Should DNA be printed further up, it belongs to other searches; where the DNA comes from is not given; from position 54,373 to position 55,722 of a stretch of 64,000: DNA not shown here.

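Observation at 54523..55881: Candidate RiPP cluster: radical SAM/SPASM maturase plus a precursor peptide with a duplicated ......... core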

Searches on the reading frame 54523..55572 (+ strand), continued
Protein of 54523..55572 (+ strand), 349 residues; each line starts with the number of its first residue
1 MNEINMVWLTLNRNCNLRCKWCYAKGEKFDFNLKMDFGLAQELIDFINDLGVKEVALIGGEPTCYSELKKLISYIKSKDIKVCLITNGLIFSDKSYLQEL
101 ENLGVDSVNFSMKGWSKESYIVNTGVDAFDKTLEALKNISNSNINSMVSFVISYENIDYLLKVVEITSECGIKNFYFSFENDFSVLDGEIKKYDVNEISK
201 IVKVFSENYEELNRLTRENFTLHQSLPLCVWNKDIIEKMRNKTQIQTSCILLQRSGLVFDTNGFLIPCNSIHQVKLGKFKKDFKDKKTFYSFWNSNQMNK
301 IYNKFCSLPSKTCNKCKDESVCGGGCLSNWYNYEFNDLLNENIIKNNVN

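Call 34: find_encoding_contigs(protein=P0003, flank=6000, max_places=4)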
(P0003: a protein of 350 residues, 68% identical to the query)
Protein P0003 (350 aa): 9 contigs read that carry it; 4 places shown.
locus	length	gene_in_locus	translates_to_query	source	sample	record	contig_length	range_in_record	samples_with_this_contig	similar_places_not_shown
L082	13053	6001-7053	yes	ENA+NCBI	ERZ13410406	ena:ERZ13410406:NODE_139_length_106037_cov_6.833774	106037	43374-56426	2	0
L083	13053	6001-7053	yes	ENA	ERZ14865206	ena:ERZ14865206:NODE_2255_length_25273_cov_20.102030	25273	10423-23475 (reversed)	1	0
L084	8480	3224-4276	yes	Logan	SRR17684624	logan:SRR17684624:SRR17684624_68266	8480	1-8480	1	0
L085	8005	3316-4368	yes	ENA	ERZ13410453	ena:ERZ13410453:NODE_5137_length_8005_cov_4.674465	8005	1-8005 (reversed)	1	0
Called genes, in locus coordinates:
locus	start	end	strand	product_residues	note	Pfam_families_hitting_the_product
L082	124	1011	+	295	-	PF08902:DUF1848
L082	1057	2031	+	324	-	PF01210:NAD_Gly3P_dh_N, PF03721:UDPG_MGDP_dh_N (faint), PF03807:F420_oxidored (weak), PF07479:NAD_Gly3P_dh_C, PF20618:GPD_NAD_C_bact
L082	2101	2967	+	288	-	PF04255:DUF433 (faint), PF13384:HTH_23 (faint), PF14493:HTH_40 (faint), PF13518:HTH_28 (faint), PF08279:HTH_11 (faint), PF13936:HTH_38 (faint), PF05225:HTH_psq (faint)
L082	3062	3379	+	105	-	PF01740:STAS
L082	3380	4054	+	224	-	PF04542:Sigma70_r2, PF04539:Sigma70_r3 (faint), PF04545:Sigma70_r4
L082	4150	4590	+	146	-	PF03862:SpoVAC_SpoVAEB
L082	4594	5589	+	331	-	PF07451:SpoVAD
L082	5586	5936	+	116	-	PF03862:SpoVAC_SpoVAEB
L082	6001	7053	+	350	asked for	PF04055:Radical_SAM, PF13353:Fer4_12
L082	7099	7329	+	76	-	-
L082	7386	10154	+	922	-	PF04545:Sigma70_r4 (faint)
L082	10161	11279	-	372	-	PF01467:CTP_transf_like (faint), PF05636:HIGH_NTase1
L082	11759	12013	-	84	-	-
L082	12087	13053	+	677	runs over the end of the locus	PF03717:PBP_dimer, PF00905:Transpeptidase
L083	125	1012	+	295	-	PF08902:DUF1848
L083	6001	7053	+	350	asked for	PF04055:Radical_SAM, PF13353:Fer4_12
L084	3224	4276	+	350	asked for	PF04055:Radical_SAM, PF13353:Fer4_12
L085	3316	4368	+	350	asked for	PF04055:Radical_SAM, PF13353:Fer4_12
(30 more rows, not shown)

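Call 37: find_related_loci(query=A1, collection=metagenome_contigs, flank=3000)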
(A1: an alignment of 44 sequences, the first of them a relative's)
Query A1 (349 aa) in metagenome_contigs; peptide patterns used: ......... (x = any residue, [..] = any of these).
167 stretches matched a pattern; 152 encode a relative of the query (tblastn E <= 1e-3); the best 80 are kept; 80 distinct loci.
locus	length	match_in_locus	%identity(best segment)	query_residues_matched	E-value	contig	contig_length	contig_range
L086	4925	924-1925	50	1-334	3e-111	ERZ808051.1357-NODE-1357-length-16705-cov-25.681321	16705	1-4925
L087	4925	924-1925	50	1-334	3e-111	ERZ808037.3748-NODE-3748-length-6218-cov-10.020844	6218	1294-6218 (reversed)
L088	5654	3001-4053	44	1-345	8e-97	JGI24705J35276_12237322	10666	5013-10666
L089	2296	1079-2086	43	2-340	3e-92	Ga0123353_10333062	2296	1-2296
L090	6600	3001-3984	41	9-339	1e-85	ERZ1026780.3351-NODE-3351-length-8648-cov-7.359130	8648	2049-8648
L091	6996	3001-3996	41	8-342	2e-84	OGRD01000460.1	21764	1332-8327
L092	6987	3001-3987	41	8-339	5e-84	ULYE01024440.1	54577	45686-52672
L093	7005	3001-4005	42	3-340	1e-83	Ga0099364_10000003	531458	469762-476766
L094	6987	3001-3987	41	8-339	1e-82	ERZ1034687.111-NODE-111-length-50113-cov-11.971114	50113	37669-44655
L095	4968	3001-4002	40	8-341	3e-82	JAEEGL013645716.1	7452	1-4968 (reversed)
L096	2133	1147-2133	41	8-339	2e-84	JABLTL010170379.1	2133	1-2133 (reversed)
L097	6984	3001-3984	36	8-338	6e-78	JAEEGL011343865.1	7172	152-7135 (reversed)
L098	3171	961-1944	36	8-338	1e-78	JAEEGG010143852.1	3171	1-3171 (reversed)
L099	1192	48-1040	38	8-338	4e-83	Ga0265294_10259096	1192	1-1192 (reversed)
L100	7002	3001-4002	37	8-340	3e-77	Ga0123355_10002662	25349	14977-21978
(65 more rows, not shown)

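Call 38: find_related_loci(query=A1, collection=viral_contigs, flank=5000)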
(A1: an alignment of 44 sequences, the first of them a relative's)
Query A1 (349 aa) in viral_contigs; peptide patterns used: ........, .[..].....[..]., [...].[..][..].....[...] (x = any residue, [..] = any of these).
600 stretches matched a pattern (row limit reached: there are more); 102 encode a relative of the query (tblastn E <= 1e-3); the best 80 are kept; 80 distinct loci.
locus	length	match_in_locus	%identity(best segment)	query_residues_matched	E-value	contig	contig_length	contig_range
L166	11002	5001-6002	30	5-339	2e-58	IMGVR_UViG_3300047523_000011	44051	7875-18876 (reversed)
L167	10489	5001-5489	30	7-165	2e-14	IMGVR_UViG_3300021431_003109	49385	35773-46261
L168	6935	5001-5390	27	11-144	7e-13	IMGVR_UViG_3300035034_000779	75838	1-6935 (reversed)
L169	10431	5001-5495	27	10-176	5e-12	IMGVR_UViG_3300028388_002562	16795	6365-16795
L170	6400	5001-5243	33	7-87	1e-11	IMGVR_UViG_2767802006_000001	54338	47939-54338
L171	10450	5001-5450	25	5-156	8e-11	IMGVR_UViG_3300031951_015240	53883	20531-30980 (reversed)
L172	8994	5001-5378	29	7-133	1e-9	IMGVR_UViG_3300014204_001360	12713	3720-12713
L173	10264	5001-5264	34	14-94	4e-9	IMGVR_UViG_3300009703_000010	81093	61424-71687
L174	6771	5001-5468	29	9-165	1e-8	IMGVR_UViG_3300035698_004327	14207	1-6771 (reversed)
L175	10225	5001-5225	34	14-88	1e-8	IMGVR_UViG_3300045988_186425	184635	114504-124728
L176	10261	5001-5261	28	1-88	2e-8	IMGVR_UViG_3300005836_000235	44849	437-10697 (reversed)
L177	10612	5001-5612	22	2-231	2e-8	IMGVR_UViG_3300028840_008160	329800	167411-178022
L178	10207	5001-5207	35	14-88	2e-8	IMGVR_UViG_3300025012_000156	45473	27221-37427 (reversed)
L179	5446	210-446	35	6-88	9e-8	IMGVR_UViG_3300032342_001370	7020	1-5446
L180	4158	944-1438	26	15-178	2e-7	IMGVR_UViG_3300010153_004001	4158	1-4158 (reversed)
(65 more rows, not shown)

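Call 42: predict_structure(alignment_id=A1)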
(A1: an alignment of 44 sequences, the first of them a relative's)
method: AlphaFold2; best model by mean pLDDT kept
length: 349 residues; sequences in the alignment: 44
mean_pLDDT: 92.1   pTM: 0.90
mean pLDDT of the five models: 92.1, 92.0, 90.5, 89.6, 89.1
residues with pLDDT >= 90: 247; 70-90: 93; 50-70: 6; < 50: 3
segments of 3 or more residues with pLDDT < 50: 347-349
pLDDT, mean of each block of 10 residues (from residue 1): 87 91 83 95 98 96 96 98 97 98 98 97 96 98 98 96 98 96 86 88 96 98 91 92 88 90 95 95 97 95 80 78 82 87 68
secondary structure, 60 per line:
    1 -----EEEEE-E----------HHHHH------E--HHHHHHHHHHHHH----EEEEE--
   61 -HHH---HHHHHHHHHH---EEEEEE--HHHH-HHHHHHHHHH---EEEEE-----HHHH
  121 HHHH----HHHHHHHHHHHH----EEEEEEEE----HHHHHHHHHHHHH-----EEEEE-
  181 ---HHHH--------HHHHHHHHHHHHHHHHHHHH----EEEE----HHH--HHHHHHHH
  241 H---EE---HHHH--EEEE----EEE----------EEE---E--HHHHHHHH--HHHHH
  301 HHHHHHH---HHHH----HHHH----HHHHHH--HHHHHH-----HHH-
elements in order: E6-10 H23-27 H37-49 E54-58 H68-77 E81-86 H89-92 H94-103 E107-111 H117-124 H129-140 E145-152 H157-169 E175-179 H184-187 H196-215 E220-223 H233-241 H250-253 E256-259 E264-266 E277-279 H286-293 H296-307 H311-314 H319-322 H327-332 H335-340

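Call 47: fold_search(model_id=the predicted structure, library=pdb)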
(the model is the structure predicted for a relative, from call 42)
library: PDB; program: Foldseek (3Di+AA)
matches with E <= 10: 1537; with E <= 0.001: 151
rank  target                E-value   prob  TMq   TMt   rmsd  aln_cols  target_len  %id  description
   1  7vob                  1.7e-14  1.00  0.64  0.68   7.5       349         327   15  The crystal structure of a Radical SAM Enzyme BlsE involved in the Biosynthesis of Blasticidin S (released 2022-05-04)
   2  5v1q_B                1.0e-12  1.00  0.63  0.51   6.3       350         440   19  Crystal structure of Streptococcus suis SuiB (released 2017-08-30)
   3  5v1t_A                1.1e-12  1.00  0.69  0.56   5.3       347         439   18  Crystal structure of Streptococcus suis SuiB bound to precursor peptide SuiA (released 2017-08-30)
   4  5v1q_A                1.9e-12  1.00  0.67  0.56   5.6       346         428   18  Crystal structure of Streptococcus suis SuiB (released 2017-08-30)
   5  5v1s_B                2.0e-12  1.00  0.65  0.54   5.7       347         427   19  Crystal structure of Streptococcus suis SuiB bound to S-adenosylmethionine (released 2017-08-30)
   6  4k37_B                2.0e-12  1.00  0.68  0.65   4.5       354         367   19  Native anSMEcpe with bound AdoMet (released 2013-05-08)
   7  5v1s_A                3.3e-12  1.00  0.67  0.57   5.3       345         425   19  Crystal structure of Streptococcus suis SuiB bound to S-adenosylmethionine (released 2017-08-30)
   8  4k39_A                3.5e-12  1.00  0.67  0.66   4.4       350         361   20  Native anSMEcpe with bound AdoMet and Cp18Cys peptide (released 2013-05-08)
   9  4k37_A                4.4e-12  1.00  0.69  0.66   4.3       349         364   21  Native anSMEcpe with bound AdoMet (released 2013-05-08)
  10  4k38_B                4.6e-12  1.00  0.67  0.65   4.5       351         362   20  Native anSMEcpe with bound AdoMet and Kp18Cys peptide (released 2013-05-08)
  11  4k36_A                6.5e-12  1.00  0.68  0.63   4.3       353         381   21  His6 tagged anSMEcpe with bound AdoMet (released 2013-05-08)
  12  4k39_B                1.1e-11  1.00  0.67  0.65   4.5       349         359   20  Native anSMEcpe with bound AdoMet and Cp18Cys peptide (released 2013-05-08)
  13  4k36_B                1.2e-11  1.00  0.66  0.64   4.6       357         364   20  His6 tagged anSMEcpe with bound AdoMet (released 2013-05-08)
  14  4k38_A                1.5e-11  1.00  0.67  0.64   4.5       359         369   19  Native anSMEcpe with bound AdoMet and Kp18Cys peptide (released 2013-05-08)
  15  6efn                  2.6e-11  1.00  0.61  0.56   4.2       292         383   20  Structure of a RiPP maturase, SkfB (released 2018-10-24)
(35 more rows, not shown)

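Call 49: search_protein_families(library=ncbifam, alignment_id=A1, max_evalue=1e-10)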
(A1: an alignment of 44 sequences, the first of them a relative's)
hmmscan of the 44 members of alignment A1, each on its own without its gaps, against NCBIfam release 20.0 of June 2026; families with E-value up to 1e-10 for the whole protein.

A. member 1, P0001 (349 aa): 33 families (the best 25 are shown)
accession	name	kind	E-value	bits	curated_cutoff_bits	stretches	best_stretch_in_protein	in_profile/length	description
TIGR02668.1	moaA_archaeal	equivalog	2.7e-25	89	325.25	1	4-242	9-245/303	GTP 3',8-cyclase MoaA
NF045574.1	sacti_mat_StsB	exception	2.4e-23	82.7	625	1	3-183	94-272/466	StsB family radical SAM/SPASM domain sactipeptide maturase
TIGR04347.1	pseudo_SAM_Halo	equivalog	8.6e-23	81.2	525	1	6-199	40-230/390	TIGR04347 family pseudo-SAM/SPASM protein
TIGR04051.1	rSAM_NirJ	equivalog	2.6e-22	79.3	515.45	1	8-325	5-327/354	heme d1 biosynthesis radical SAM protein NirJ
NF001199.0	PRK00164.2-1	equivalog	5.9e-22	78.2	231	1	4-220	11-231/308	GTP 3',8-cyclase MoaA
TIGR04317.1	W_rSAM_matur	equivalog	7.1e-22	78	380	1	4-274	3-262/349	tungsten cofactor oxidoreductase radical SAM maturase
TIGR04545.1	rSAM_ahbD_hemeb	equivalog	1.8e-20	73.7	500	1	9-177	4-172/339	heme b synthase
TIGR02666.1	moaA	equivalog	7.3e-20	71.2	284.05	1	5-218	10-229/336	GTP 3',8-cyclase MoaA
NF050035.1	rSAM_WgK_link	exception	4e-19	68.8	650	1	7-173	11-177/367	radical SAM/SPASM peptide maturase WgkB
TIGR04055.1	rSAM_NirJ2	equivalog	5.1e-19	69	500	1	7-341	3-318/326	putative heme d1 biosynthesis radical SAM protein NirJ2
TIGR04546.1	rSAM_ahbC_deAc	equivalog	2.5e-18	66.1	650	1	7-175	42-208/390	12,18-didecarboxysiroheme deacetylase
TIGR04054.1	rSAM_NirJ1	equivalog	2.7e-18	65.8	650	1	8-324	39-360/387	putative heme d1 biosynthesis radical SAM protein NirJ1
TIGR04250.1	SCM_rSAM_ScmE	equivalog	5e-18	65.1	400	1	10-329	8-330/358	SynChlorMet cassette radical SAM/SPASM protein ScmE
TIGR04251.1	SCM_rSAM_ScmF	equivalog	5.6e-18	65.4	400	1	5-332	4-327/353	SynChlorMet cassette radical SAM/SPASM protein ScmF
NF047865.1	rSAM_PapB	equivalog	1.3e-17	64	340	1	5-329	3-319/330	PapB family radical SAM/SPASM ranthipeptide maturase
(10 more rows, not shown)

B. families by the number of members that match (of 44 scanned): 55 families (the first 25 are shown)
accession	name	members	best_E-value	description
TIGR02668.1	moaA_archaeal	44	1.1e-29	GTP 3',8-cyclase MoaA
NF001199.0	PRK00164.2-1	44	5e-27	GTP 3',8-cyclase MoaA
TIGR04055.1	rSAM_NirJ2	44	1.1e-26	putative heme d1 biosynthesis radical SAM protein NirJ2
TIGR04317.1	W_rSAM_matur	44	7.2e-26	tungsten cofactor oxidoreductase radical SAM maturase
TIGR04051.1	rSAM_NirJ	44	1.1e-25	heme d1 biosynthesis radical SAM protein NirJ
NF050035.1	rSAM_WgK_link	44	1.2e-24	radical SAM/SPASM peptide maturase WgkB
TIGR02666.1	moaA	44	3.6e-24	GTP 3',8-cyclase MoaA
TIGR04546.1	rSAM_ahbC_deAc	44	5.1e-24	12,18-didecarboxysiroheme deacetylase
TIGR04347.1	pseudo_SAM_Halo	44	1.4e-23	TIGR04347 family pseudo-SAM/SPASM protein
NF047865.1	rSAM_PapB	44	6e-22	PapB family radical SAM/SPASM ranthipeptide maturase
NF038283.1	viperin_w_prok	44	5.5e-21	viperin family antiviral radical SAM protein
TIGR04545.1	rSAM_ahbD_hemeb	43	2.3e-25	heme b synthase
NF045574.1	sacti_mat_StsB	43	2.4e-23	StsB family radical SAM/SPASM domain sactipeptide maturase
NF045646.2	rSAM_Se_TrsS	43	3.4e-21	radical SAM (seleno)protein TrsS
TIGR04054.1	rSAM_NirJ1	42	9.5e-24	putative heme d1 biosynthesis radical SAM protein NirJ1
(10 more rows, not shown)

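Call 50: find_encoding_contigs(protein=P0005, flank=1500, max_places=2)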
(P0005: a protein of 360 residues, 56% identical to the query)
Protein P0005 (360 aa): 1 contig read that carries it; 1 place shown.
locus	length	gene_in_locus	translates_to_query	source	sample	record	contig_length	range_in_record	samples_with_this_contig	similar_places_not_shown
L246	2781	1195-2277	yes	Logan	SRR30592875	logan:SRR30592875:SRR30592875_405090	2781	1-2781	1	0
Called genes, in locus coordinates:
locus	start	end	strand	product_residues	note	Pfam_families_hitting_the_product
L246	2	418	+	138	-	?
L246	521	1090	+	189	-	PF15956:DUF4760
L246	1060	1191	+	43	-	-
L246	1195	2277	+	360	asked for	PF04055:Radical_SAM, PF13353:Fer4_12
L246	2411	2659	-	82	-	PF12844:HTH_19, PF01381:HTH_3, PF13443:HTH_26 (weak)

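Call 51: find_encoding_contigs(protein=P0007, flank=1500, max_places=2)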
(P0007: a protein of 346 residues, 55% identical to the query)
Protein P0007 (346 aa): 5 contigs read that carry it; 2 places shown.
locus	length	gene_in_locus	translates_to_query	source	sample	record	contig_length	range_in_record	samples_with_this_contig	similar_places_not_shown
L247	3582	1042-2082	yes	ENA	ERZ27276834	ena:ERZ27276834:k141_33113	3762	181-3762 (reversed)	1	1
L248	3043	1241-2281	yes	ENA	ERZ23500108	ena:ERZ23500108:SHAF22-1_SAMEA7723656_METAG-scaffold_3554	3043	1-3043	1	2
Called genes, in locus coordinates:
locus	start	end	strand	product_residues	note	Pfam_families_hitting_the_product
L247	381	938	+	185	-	PF15956:DUF4760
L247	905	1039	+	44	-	-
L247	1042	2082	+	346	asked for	PF04055:Radical_SAM, PF13353:Fer4_12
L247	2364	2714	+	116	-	-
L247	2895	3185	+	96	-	PF01250:Ribosomal_S6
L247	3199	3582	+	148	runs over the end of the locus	PF00436:SSB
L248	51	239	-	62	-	PF01527:HTH_Tnp_1 (weak)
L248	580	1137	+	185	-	PF15956:DUF4760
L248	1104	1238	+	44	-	-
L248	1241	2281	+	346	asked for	PF04055:Radical_SAM, PF13353:Fer4_12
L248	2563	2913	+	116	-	-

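Call 52: find_encoding_contigs(protein=P0009, flank=1500, max_places=2)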
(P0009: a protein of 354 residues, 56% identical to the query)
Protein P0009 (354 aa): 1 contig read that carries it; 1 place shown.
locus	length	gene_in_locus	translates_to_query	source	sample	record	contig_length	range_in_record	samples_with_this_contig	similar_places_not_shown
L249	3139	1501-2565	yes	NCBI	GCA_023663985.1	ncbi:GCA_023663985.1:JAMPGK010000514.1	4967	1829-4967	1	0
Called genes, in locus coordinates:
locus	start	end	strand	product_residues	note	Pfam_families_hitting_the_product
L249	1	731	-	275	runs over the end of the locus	PF00142:Fer4_NifH, PF01656:CbiA, PF02374:ArsA_ATPase, PF06564:CBP_BcsQ, PF09140:MipZ (weak), PF10609:ParA, PF13614:AAA_31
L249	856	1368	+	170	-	PF15956:DUF4760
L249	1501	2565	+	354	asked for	PF04055:Radical_SAM, PF13353:Fer4_12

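Call 53: find_encoding_contigs(protein=P0011, flank=3000, max_places=2)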
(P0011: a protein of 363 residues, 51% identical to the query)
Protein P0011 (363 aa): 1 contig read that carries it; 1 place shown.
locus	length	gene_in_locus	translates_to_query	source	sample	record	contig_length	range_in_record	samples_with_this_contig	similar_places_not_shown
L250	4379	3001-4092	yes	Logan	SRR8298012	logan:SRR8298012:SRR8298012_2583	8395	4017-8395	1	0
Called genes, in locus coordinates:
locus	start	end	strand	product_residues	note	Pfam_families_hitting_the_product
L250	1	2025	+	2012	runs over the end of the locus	?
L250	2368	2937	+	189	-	PF15956:DUF4760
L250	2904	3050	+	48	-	-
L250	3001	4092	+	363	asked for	PF13353:Fer4_12 (weak), PF04055:Radical_SAM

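Call 54: find_encoding_contigs(protein=P0013, flank=3000, max_places=2)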
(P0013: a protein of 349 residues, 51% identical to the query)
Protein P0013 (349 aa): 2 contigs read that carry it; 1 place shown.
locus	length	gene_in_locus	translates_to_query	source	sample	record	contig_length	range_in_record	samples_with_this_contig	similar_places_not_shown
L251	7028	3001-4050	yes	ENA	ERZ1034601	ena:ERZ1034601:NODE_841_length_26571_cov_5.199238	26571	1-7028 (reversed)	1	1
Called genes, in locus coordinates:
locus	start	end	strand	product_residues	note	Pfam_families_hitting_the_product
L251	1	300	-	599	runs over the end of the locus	PF28555:Helicase_dom, PF00271:Helicase_C (weak)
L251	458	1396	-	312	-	PF02195:ParB_N, PF17762:HTH_ParB (faint)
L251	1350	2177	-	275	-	PF00142:Fer4_NifH, PF01656:CbiA, PF02374:ArsA_ATPase, PF06564:CBP_BcsQ (faint), PF07015:VirC1 (faint), PF09140:MipZ, PF10609:ParA, PF13614:AAA_31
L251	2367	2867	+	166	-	PF15956:DUF4760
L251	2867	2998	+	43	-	-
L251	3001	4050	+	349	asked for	PF04055:Radical_SAM, PF13353:Fer4_12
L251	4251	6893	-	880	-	PF01326:PPDK_N, PF00391:PEP-utilizers, PF02896:PEP-utilizers_C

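Call 57: search_protein_representatives(alignment_id=A1)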
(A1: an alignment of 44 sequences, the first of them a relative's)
Query: 44 sequences, 347 profile positions. Proteins with E-value up to 0.001 (for the whole library): 107941; up to 1e-10: 36192; up to 1e-30: 662. The best 150 are listed.
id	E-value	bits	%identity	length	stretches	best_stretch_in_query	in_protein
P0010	3.0e-146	503.5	-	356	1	1-346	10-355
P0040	1.2e-131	455.4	-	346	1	1-343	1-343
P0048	8.9e-128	442.7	-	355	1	4-344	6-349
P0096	2.3e-122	425.0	-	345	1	3-343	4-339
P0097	4.8e-122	423.9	-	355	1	4-344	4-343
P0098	4.2e-118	410.9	-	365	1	3-345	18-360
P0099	7.9e-117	406.7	-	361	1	1-342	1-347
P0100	8.8e-115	400.0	-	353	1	7-343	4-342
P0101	2.2e-114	398.7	-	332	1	4-331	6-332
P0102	8.9e-114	396.7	-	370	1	2-344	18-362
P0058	1.4e-113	396.1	-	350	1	5-340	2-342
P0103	2.9e-113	395.0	-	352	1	2-344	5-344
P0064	9.5e-113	393.3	-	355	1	4-338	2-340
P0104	6.2e-111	387.3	-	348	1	2-343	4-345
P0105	5.9e-110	384.1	-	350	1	3-344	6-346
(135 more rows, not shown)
